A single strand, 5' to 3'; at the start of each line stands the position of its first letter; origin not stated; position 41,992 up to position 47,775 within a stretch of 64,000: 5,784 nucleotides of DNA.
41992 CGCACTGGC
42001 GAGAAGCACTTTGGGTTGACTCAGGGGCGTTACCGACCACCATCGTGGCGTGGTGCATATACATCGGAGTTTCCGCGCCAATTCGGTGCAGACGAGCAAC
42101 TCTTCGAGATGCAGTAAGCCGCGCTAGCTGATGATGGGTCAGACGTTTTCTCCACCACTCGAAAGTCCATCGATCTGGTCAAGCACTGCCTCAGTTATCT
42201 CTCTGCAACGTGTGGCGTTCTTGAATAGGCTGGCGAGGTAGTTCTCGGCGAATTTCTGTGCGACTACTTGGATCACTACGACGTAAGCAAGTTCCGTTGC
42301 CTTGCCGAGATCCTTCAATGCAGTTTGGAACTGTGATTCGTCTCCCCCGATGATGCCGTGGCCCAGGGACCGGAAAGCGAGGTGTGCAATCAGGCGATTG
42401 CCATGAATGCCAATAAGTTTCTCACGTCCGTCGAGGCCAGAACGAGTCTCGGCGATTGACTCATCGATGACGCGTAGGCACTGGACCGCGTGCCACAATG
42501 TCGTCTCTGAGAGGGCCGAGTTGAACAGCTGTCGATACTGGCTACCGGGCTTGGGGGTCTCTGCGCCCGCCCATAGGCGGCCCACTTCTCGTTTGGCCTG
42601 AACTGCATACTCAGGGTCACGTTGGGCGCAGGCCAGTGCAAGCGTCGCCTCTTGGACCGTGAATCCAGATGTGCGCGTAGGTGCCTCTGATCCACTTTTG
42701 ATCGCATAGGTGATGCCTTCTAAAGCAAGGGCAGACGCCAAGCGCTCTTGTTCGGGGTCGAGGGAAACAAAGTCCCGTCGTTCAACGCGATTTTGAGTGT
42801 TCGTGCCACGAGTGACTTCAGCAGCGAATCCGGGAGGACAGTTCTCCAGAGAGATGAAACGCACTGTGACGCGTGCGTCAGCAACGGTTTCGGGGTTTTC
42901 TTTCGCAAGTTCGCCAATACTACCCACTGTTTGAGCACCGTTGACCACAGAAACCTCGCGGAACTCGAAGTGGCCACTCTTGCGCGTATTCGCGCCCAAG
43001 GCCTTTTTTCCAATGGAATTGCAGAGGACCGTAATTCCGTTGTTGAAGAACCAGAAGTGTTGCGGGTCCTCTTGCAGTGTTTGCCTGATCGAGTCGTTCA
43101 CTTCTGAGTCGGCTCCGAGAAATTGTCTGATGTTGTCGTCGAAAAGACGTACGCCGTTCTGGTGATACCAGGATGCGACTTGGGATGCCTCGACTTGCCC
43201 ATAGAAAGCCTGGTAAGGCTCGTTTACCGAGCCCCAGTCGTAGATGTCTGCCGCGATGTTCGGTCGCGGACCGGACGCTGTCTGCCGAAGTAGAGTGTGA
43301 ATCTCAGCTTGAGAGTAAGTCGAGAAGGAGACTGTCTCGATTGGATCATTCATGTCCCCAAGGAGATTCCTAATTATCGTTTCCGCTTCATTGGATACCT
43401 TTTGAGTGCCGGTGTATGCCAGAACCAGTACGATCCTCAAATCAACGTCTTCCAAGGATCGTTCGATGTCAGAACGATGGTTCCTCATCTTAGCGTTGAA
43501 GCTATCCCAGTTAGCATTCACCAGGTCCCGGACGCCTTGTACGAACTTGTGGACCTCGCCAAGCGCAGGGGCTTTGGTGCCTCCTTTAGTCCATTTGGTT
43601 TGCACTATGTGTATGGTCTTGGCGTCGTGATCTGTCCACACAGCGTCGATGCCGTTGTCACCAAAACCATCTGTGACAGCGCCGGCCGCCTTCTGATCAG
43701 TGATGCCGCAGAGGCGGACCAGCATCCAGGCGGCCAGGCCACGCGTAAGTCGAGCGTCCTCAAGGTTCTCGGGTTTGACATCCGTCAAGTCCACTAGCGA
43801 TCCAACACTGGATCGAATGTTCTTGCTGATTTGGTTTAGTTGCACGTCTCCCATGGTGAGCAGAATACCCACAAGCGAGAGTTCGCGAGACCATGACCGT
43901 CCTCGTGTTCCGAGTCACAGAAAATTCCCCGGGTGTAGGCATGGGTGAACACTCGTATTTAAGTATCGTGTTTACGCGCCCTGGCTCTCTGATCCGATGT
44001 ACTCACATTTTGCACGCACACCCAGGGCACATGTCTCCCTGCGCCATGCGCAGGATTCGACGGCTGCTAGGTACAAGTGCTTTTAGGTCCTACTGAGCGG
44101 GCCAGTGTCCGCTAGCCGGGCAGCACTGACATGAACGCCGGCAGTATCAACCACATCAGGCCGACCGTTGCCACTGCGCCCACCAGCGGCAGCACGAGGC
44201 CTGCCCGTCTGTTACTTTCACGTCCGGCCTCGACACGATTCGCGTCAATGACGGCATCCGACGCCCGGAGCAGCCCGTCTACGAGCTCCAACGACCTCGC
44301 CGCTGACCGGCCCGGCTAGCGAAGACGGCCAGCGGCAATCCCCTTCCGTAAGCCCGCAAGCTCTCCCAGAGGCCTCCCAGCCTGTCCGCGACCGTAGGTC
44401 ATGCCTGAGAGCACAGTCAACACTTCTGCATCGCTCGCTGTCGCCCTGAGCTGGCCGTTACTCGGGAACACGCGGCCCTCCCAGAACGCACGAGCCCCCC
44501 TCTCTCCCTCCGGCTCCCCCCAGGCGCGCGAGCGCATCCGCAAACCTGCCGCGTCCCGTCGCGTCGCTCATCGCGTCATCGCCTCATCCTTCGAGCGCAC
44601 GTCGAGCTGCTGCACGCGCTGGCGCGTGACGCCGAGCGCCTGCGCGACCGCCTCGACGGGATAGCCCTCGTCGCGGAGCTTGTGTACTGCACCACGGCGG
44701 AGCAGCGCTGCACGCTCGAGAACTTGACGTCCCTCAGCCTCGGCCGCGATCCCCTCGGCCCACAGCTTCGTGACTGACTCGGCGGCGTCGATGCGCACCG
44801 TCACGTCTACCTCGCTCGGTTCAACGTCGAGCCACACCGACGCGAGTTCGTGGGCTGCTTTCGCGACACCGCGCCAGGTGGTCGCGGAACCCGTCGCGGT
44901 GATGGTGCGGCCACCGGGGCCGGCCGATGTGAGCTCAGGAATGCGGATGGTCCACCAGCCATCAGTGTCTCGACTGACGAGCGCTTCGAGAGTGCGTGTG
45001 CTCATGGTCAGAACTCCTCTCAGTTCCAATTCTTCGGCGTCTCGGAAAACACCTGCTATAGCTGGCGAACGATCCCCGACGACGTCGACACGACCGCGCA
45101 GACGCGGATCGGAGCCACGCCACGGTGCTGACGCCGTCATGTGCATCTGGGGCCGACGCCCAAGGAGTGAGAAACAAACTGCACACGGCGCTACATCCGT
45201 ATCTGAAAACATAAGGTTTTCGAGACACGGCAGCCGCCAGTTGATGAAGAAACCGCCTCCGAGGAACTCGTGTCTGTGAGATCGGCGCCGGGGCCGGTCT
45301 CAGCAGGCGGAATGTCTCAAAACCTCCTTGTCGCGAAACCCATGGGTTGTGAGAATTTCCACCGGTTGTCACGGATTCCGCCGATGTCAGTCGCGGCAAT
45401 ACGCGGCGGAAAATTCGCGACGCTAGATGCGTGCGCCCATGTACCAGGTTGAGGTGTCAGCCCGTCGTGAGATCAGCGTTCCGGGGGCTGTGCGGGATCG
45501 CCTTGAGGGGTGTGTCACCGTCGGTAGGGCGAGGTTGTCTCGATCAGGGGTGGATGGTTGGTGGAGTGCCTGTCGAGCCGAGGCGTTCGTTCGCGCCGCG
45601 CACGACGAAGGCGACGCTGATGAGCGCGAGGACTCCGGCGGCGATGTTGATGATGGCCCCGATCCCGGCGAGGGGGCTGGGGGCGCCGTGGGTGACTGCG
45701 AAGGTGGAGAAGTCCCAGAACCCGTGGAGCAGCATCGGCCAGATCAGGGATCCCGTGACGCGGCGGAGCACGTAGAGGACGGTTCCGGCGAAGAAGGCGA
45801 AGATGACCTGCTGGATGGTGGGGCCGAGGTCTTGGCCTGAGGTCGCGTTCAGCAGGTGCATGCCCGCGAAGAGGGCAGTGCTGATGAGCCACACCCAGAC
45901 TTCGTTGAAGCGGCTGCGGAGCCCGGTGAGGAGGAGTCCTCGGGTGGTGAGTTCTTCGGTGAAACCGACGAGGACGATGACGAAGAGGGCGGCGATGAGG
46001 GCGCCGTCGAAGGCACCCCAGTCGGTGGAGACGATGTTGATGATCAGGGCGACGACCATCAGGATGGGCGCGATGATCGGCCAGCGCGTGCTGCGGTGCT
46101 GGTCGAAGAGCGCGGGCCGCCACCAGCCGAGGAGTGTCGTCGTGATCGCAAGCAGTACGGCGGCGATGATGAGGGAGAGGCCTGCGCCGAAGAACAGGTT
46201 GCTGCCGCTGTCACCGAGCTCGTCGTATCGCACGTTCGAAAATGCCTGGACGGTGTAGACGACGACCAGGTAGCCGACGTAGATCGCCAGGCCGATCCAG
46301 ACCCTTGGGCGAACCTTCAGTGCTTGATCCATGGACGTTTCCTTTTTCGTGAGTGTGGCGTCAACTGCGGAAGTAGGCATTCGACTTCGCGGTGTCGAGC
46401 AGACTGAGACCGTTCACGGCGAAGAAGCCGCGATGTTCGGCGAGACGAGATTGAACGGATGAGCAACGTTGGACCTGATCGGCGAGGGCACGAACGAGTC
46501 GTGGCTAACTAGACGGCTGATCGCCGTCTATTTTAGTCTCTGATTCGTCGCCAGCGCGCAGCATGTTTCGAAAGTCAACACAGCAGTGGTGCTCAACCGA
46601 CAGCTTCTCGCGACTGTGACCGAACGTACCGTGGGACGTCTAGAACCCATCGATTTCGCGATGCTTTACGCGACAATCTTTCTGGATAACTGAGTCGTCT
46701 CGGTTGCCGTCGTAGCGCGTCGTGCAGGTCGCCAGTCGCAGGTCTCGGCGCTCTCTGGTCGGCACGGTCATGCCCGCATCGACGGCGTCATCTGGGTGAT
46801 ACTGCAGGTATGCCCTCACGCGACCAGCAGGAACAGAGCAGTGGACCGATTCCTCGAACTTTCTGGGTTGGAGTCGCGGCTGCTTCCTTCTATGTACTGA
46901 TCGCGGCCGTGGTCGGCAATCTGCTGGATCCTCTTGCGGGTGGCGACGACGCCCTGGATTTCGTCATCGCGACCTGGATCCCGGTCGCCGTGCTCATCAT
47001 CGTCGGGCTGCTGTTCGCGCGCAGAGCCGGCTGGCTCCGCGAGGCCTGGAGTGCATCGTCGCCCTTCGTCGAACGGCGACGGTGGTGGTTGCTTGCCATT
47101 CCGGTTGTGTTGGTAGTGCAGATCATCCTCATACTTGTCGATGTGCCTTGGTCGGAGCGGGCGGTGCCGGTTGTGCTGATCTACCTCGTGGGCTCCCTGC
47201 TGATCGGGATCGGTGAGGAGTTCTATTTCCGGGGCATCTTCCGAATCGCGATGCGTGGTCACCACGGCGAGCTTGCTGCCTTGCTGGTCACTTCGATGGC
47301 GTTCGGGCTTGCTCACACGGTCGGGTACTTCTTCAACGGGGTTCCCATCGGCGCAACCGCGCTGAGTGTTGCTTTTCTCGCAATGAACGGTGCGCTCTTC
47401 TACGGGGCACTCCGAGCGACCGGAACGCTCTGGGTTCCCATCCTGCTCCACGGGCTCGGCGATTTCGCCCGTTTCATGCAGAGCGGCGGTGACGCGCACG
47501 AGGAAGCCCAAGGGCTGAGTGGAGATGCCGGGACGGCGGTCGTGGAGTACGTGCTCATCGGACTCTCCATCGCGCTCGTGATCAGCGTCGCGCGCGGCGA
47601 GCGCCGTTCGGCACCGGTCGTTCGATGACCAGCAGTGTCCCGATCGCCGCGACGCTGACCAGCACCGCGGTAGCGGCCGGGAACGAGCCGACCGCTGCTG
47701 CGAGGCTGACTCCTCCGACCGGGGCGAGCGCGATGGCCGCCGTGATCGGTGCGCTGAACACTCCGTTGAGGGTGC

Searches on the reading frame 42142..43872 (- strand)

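Call 102: search_protein_families(library=pfam, proteins=[window:42142-43872:-], max_evalue=0.0001)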
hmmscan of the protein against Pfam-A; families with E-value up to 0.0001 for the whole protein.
window:42142-43872:- (577 aa): 1 family
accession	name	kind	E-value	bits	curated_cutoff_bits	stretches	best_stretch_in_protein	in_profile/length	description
PF10592.14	AIPR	-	1.1e-36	127.5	25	1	244-476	1-248/308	AIPR protein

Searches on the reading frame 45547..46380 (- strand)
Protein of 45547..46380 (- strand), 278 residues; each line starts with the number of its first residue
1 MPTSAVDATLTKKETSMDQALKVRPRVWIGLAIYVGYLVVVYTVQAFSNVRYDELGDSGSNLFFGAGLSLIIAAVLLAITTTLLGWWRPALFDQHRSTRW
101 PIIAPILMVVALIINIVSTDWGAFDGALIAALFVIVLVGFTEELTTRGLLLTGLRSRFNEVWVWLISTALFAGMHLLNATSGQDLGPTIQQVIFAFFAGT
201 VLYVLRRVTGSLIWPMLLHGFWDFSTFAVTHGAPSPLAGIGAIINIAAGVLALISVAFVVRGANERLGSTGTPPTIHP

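Call 102: search_protein_families(library=pfam, proteins=[window:45547-46380:-], max_evalue=0.0001)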
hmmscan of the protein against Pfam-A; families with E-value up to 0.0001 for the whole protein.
window:45547-46380:- (278 aa): 1 family
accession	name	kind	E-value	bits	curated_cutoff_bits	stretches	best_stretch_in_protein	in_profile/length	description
PF02517.21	Rce1-like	-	3.2e-20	72.6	22.4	1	127-224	4-92/93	Type II CAAX prenyl endopeptidase Rce1-like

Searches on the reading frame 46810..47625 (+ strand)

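Call 102: search_protein_families(library=pfam, proteins=[window:46810-47625:+], max_evalue=0.0001)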
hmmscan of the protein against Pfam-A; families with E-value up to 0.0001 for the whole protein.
window:46810-47625:+ (272 aa): 1 family
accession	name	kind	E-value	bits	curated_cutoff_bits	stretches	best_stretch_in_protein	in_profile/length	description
PF02517.21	Rce1-like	-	8.6e-13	48.8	22.4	1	121-219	4-92/93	Type II CAAX prenyl endopeptidase Rce1-like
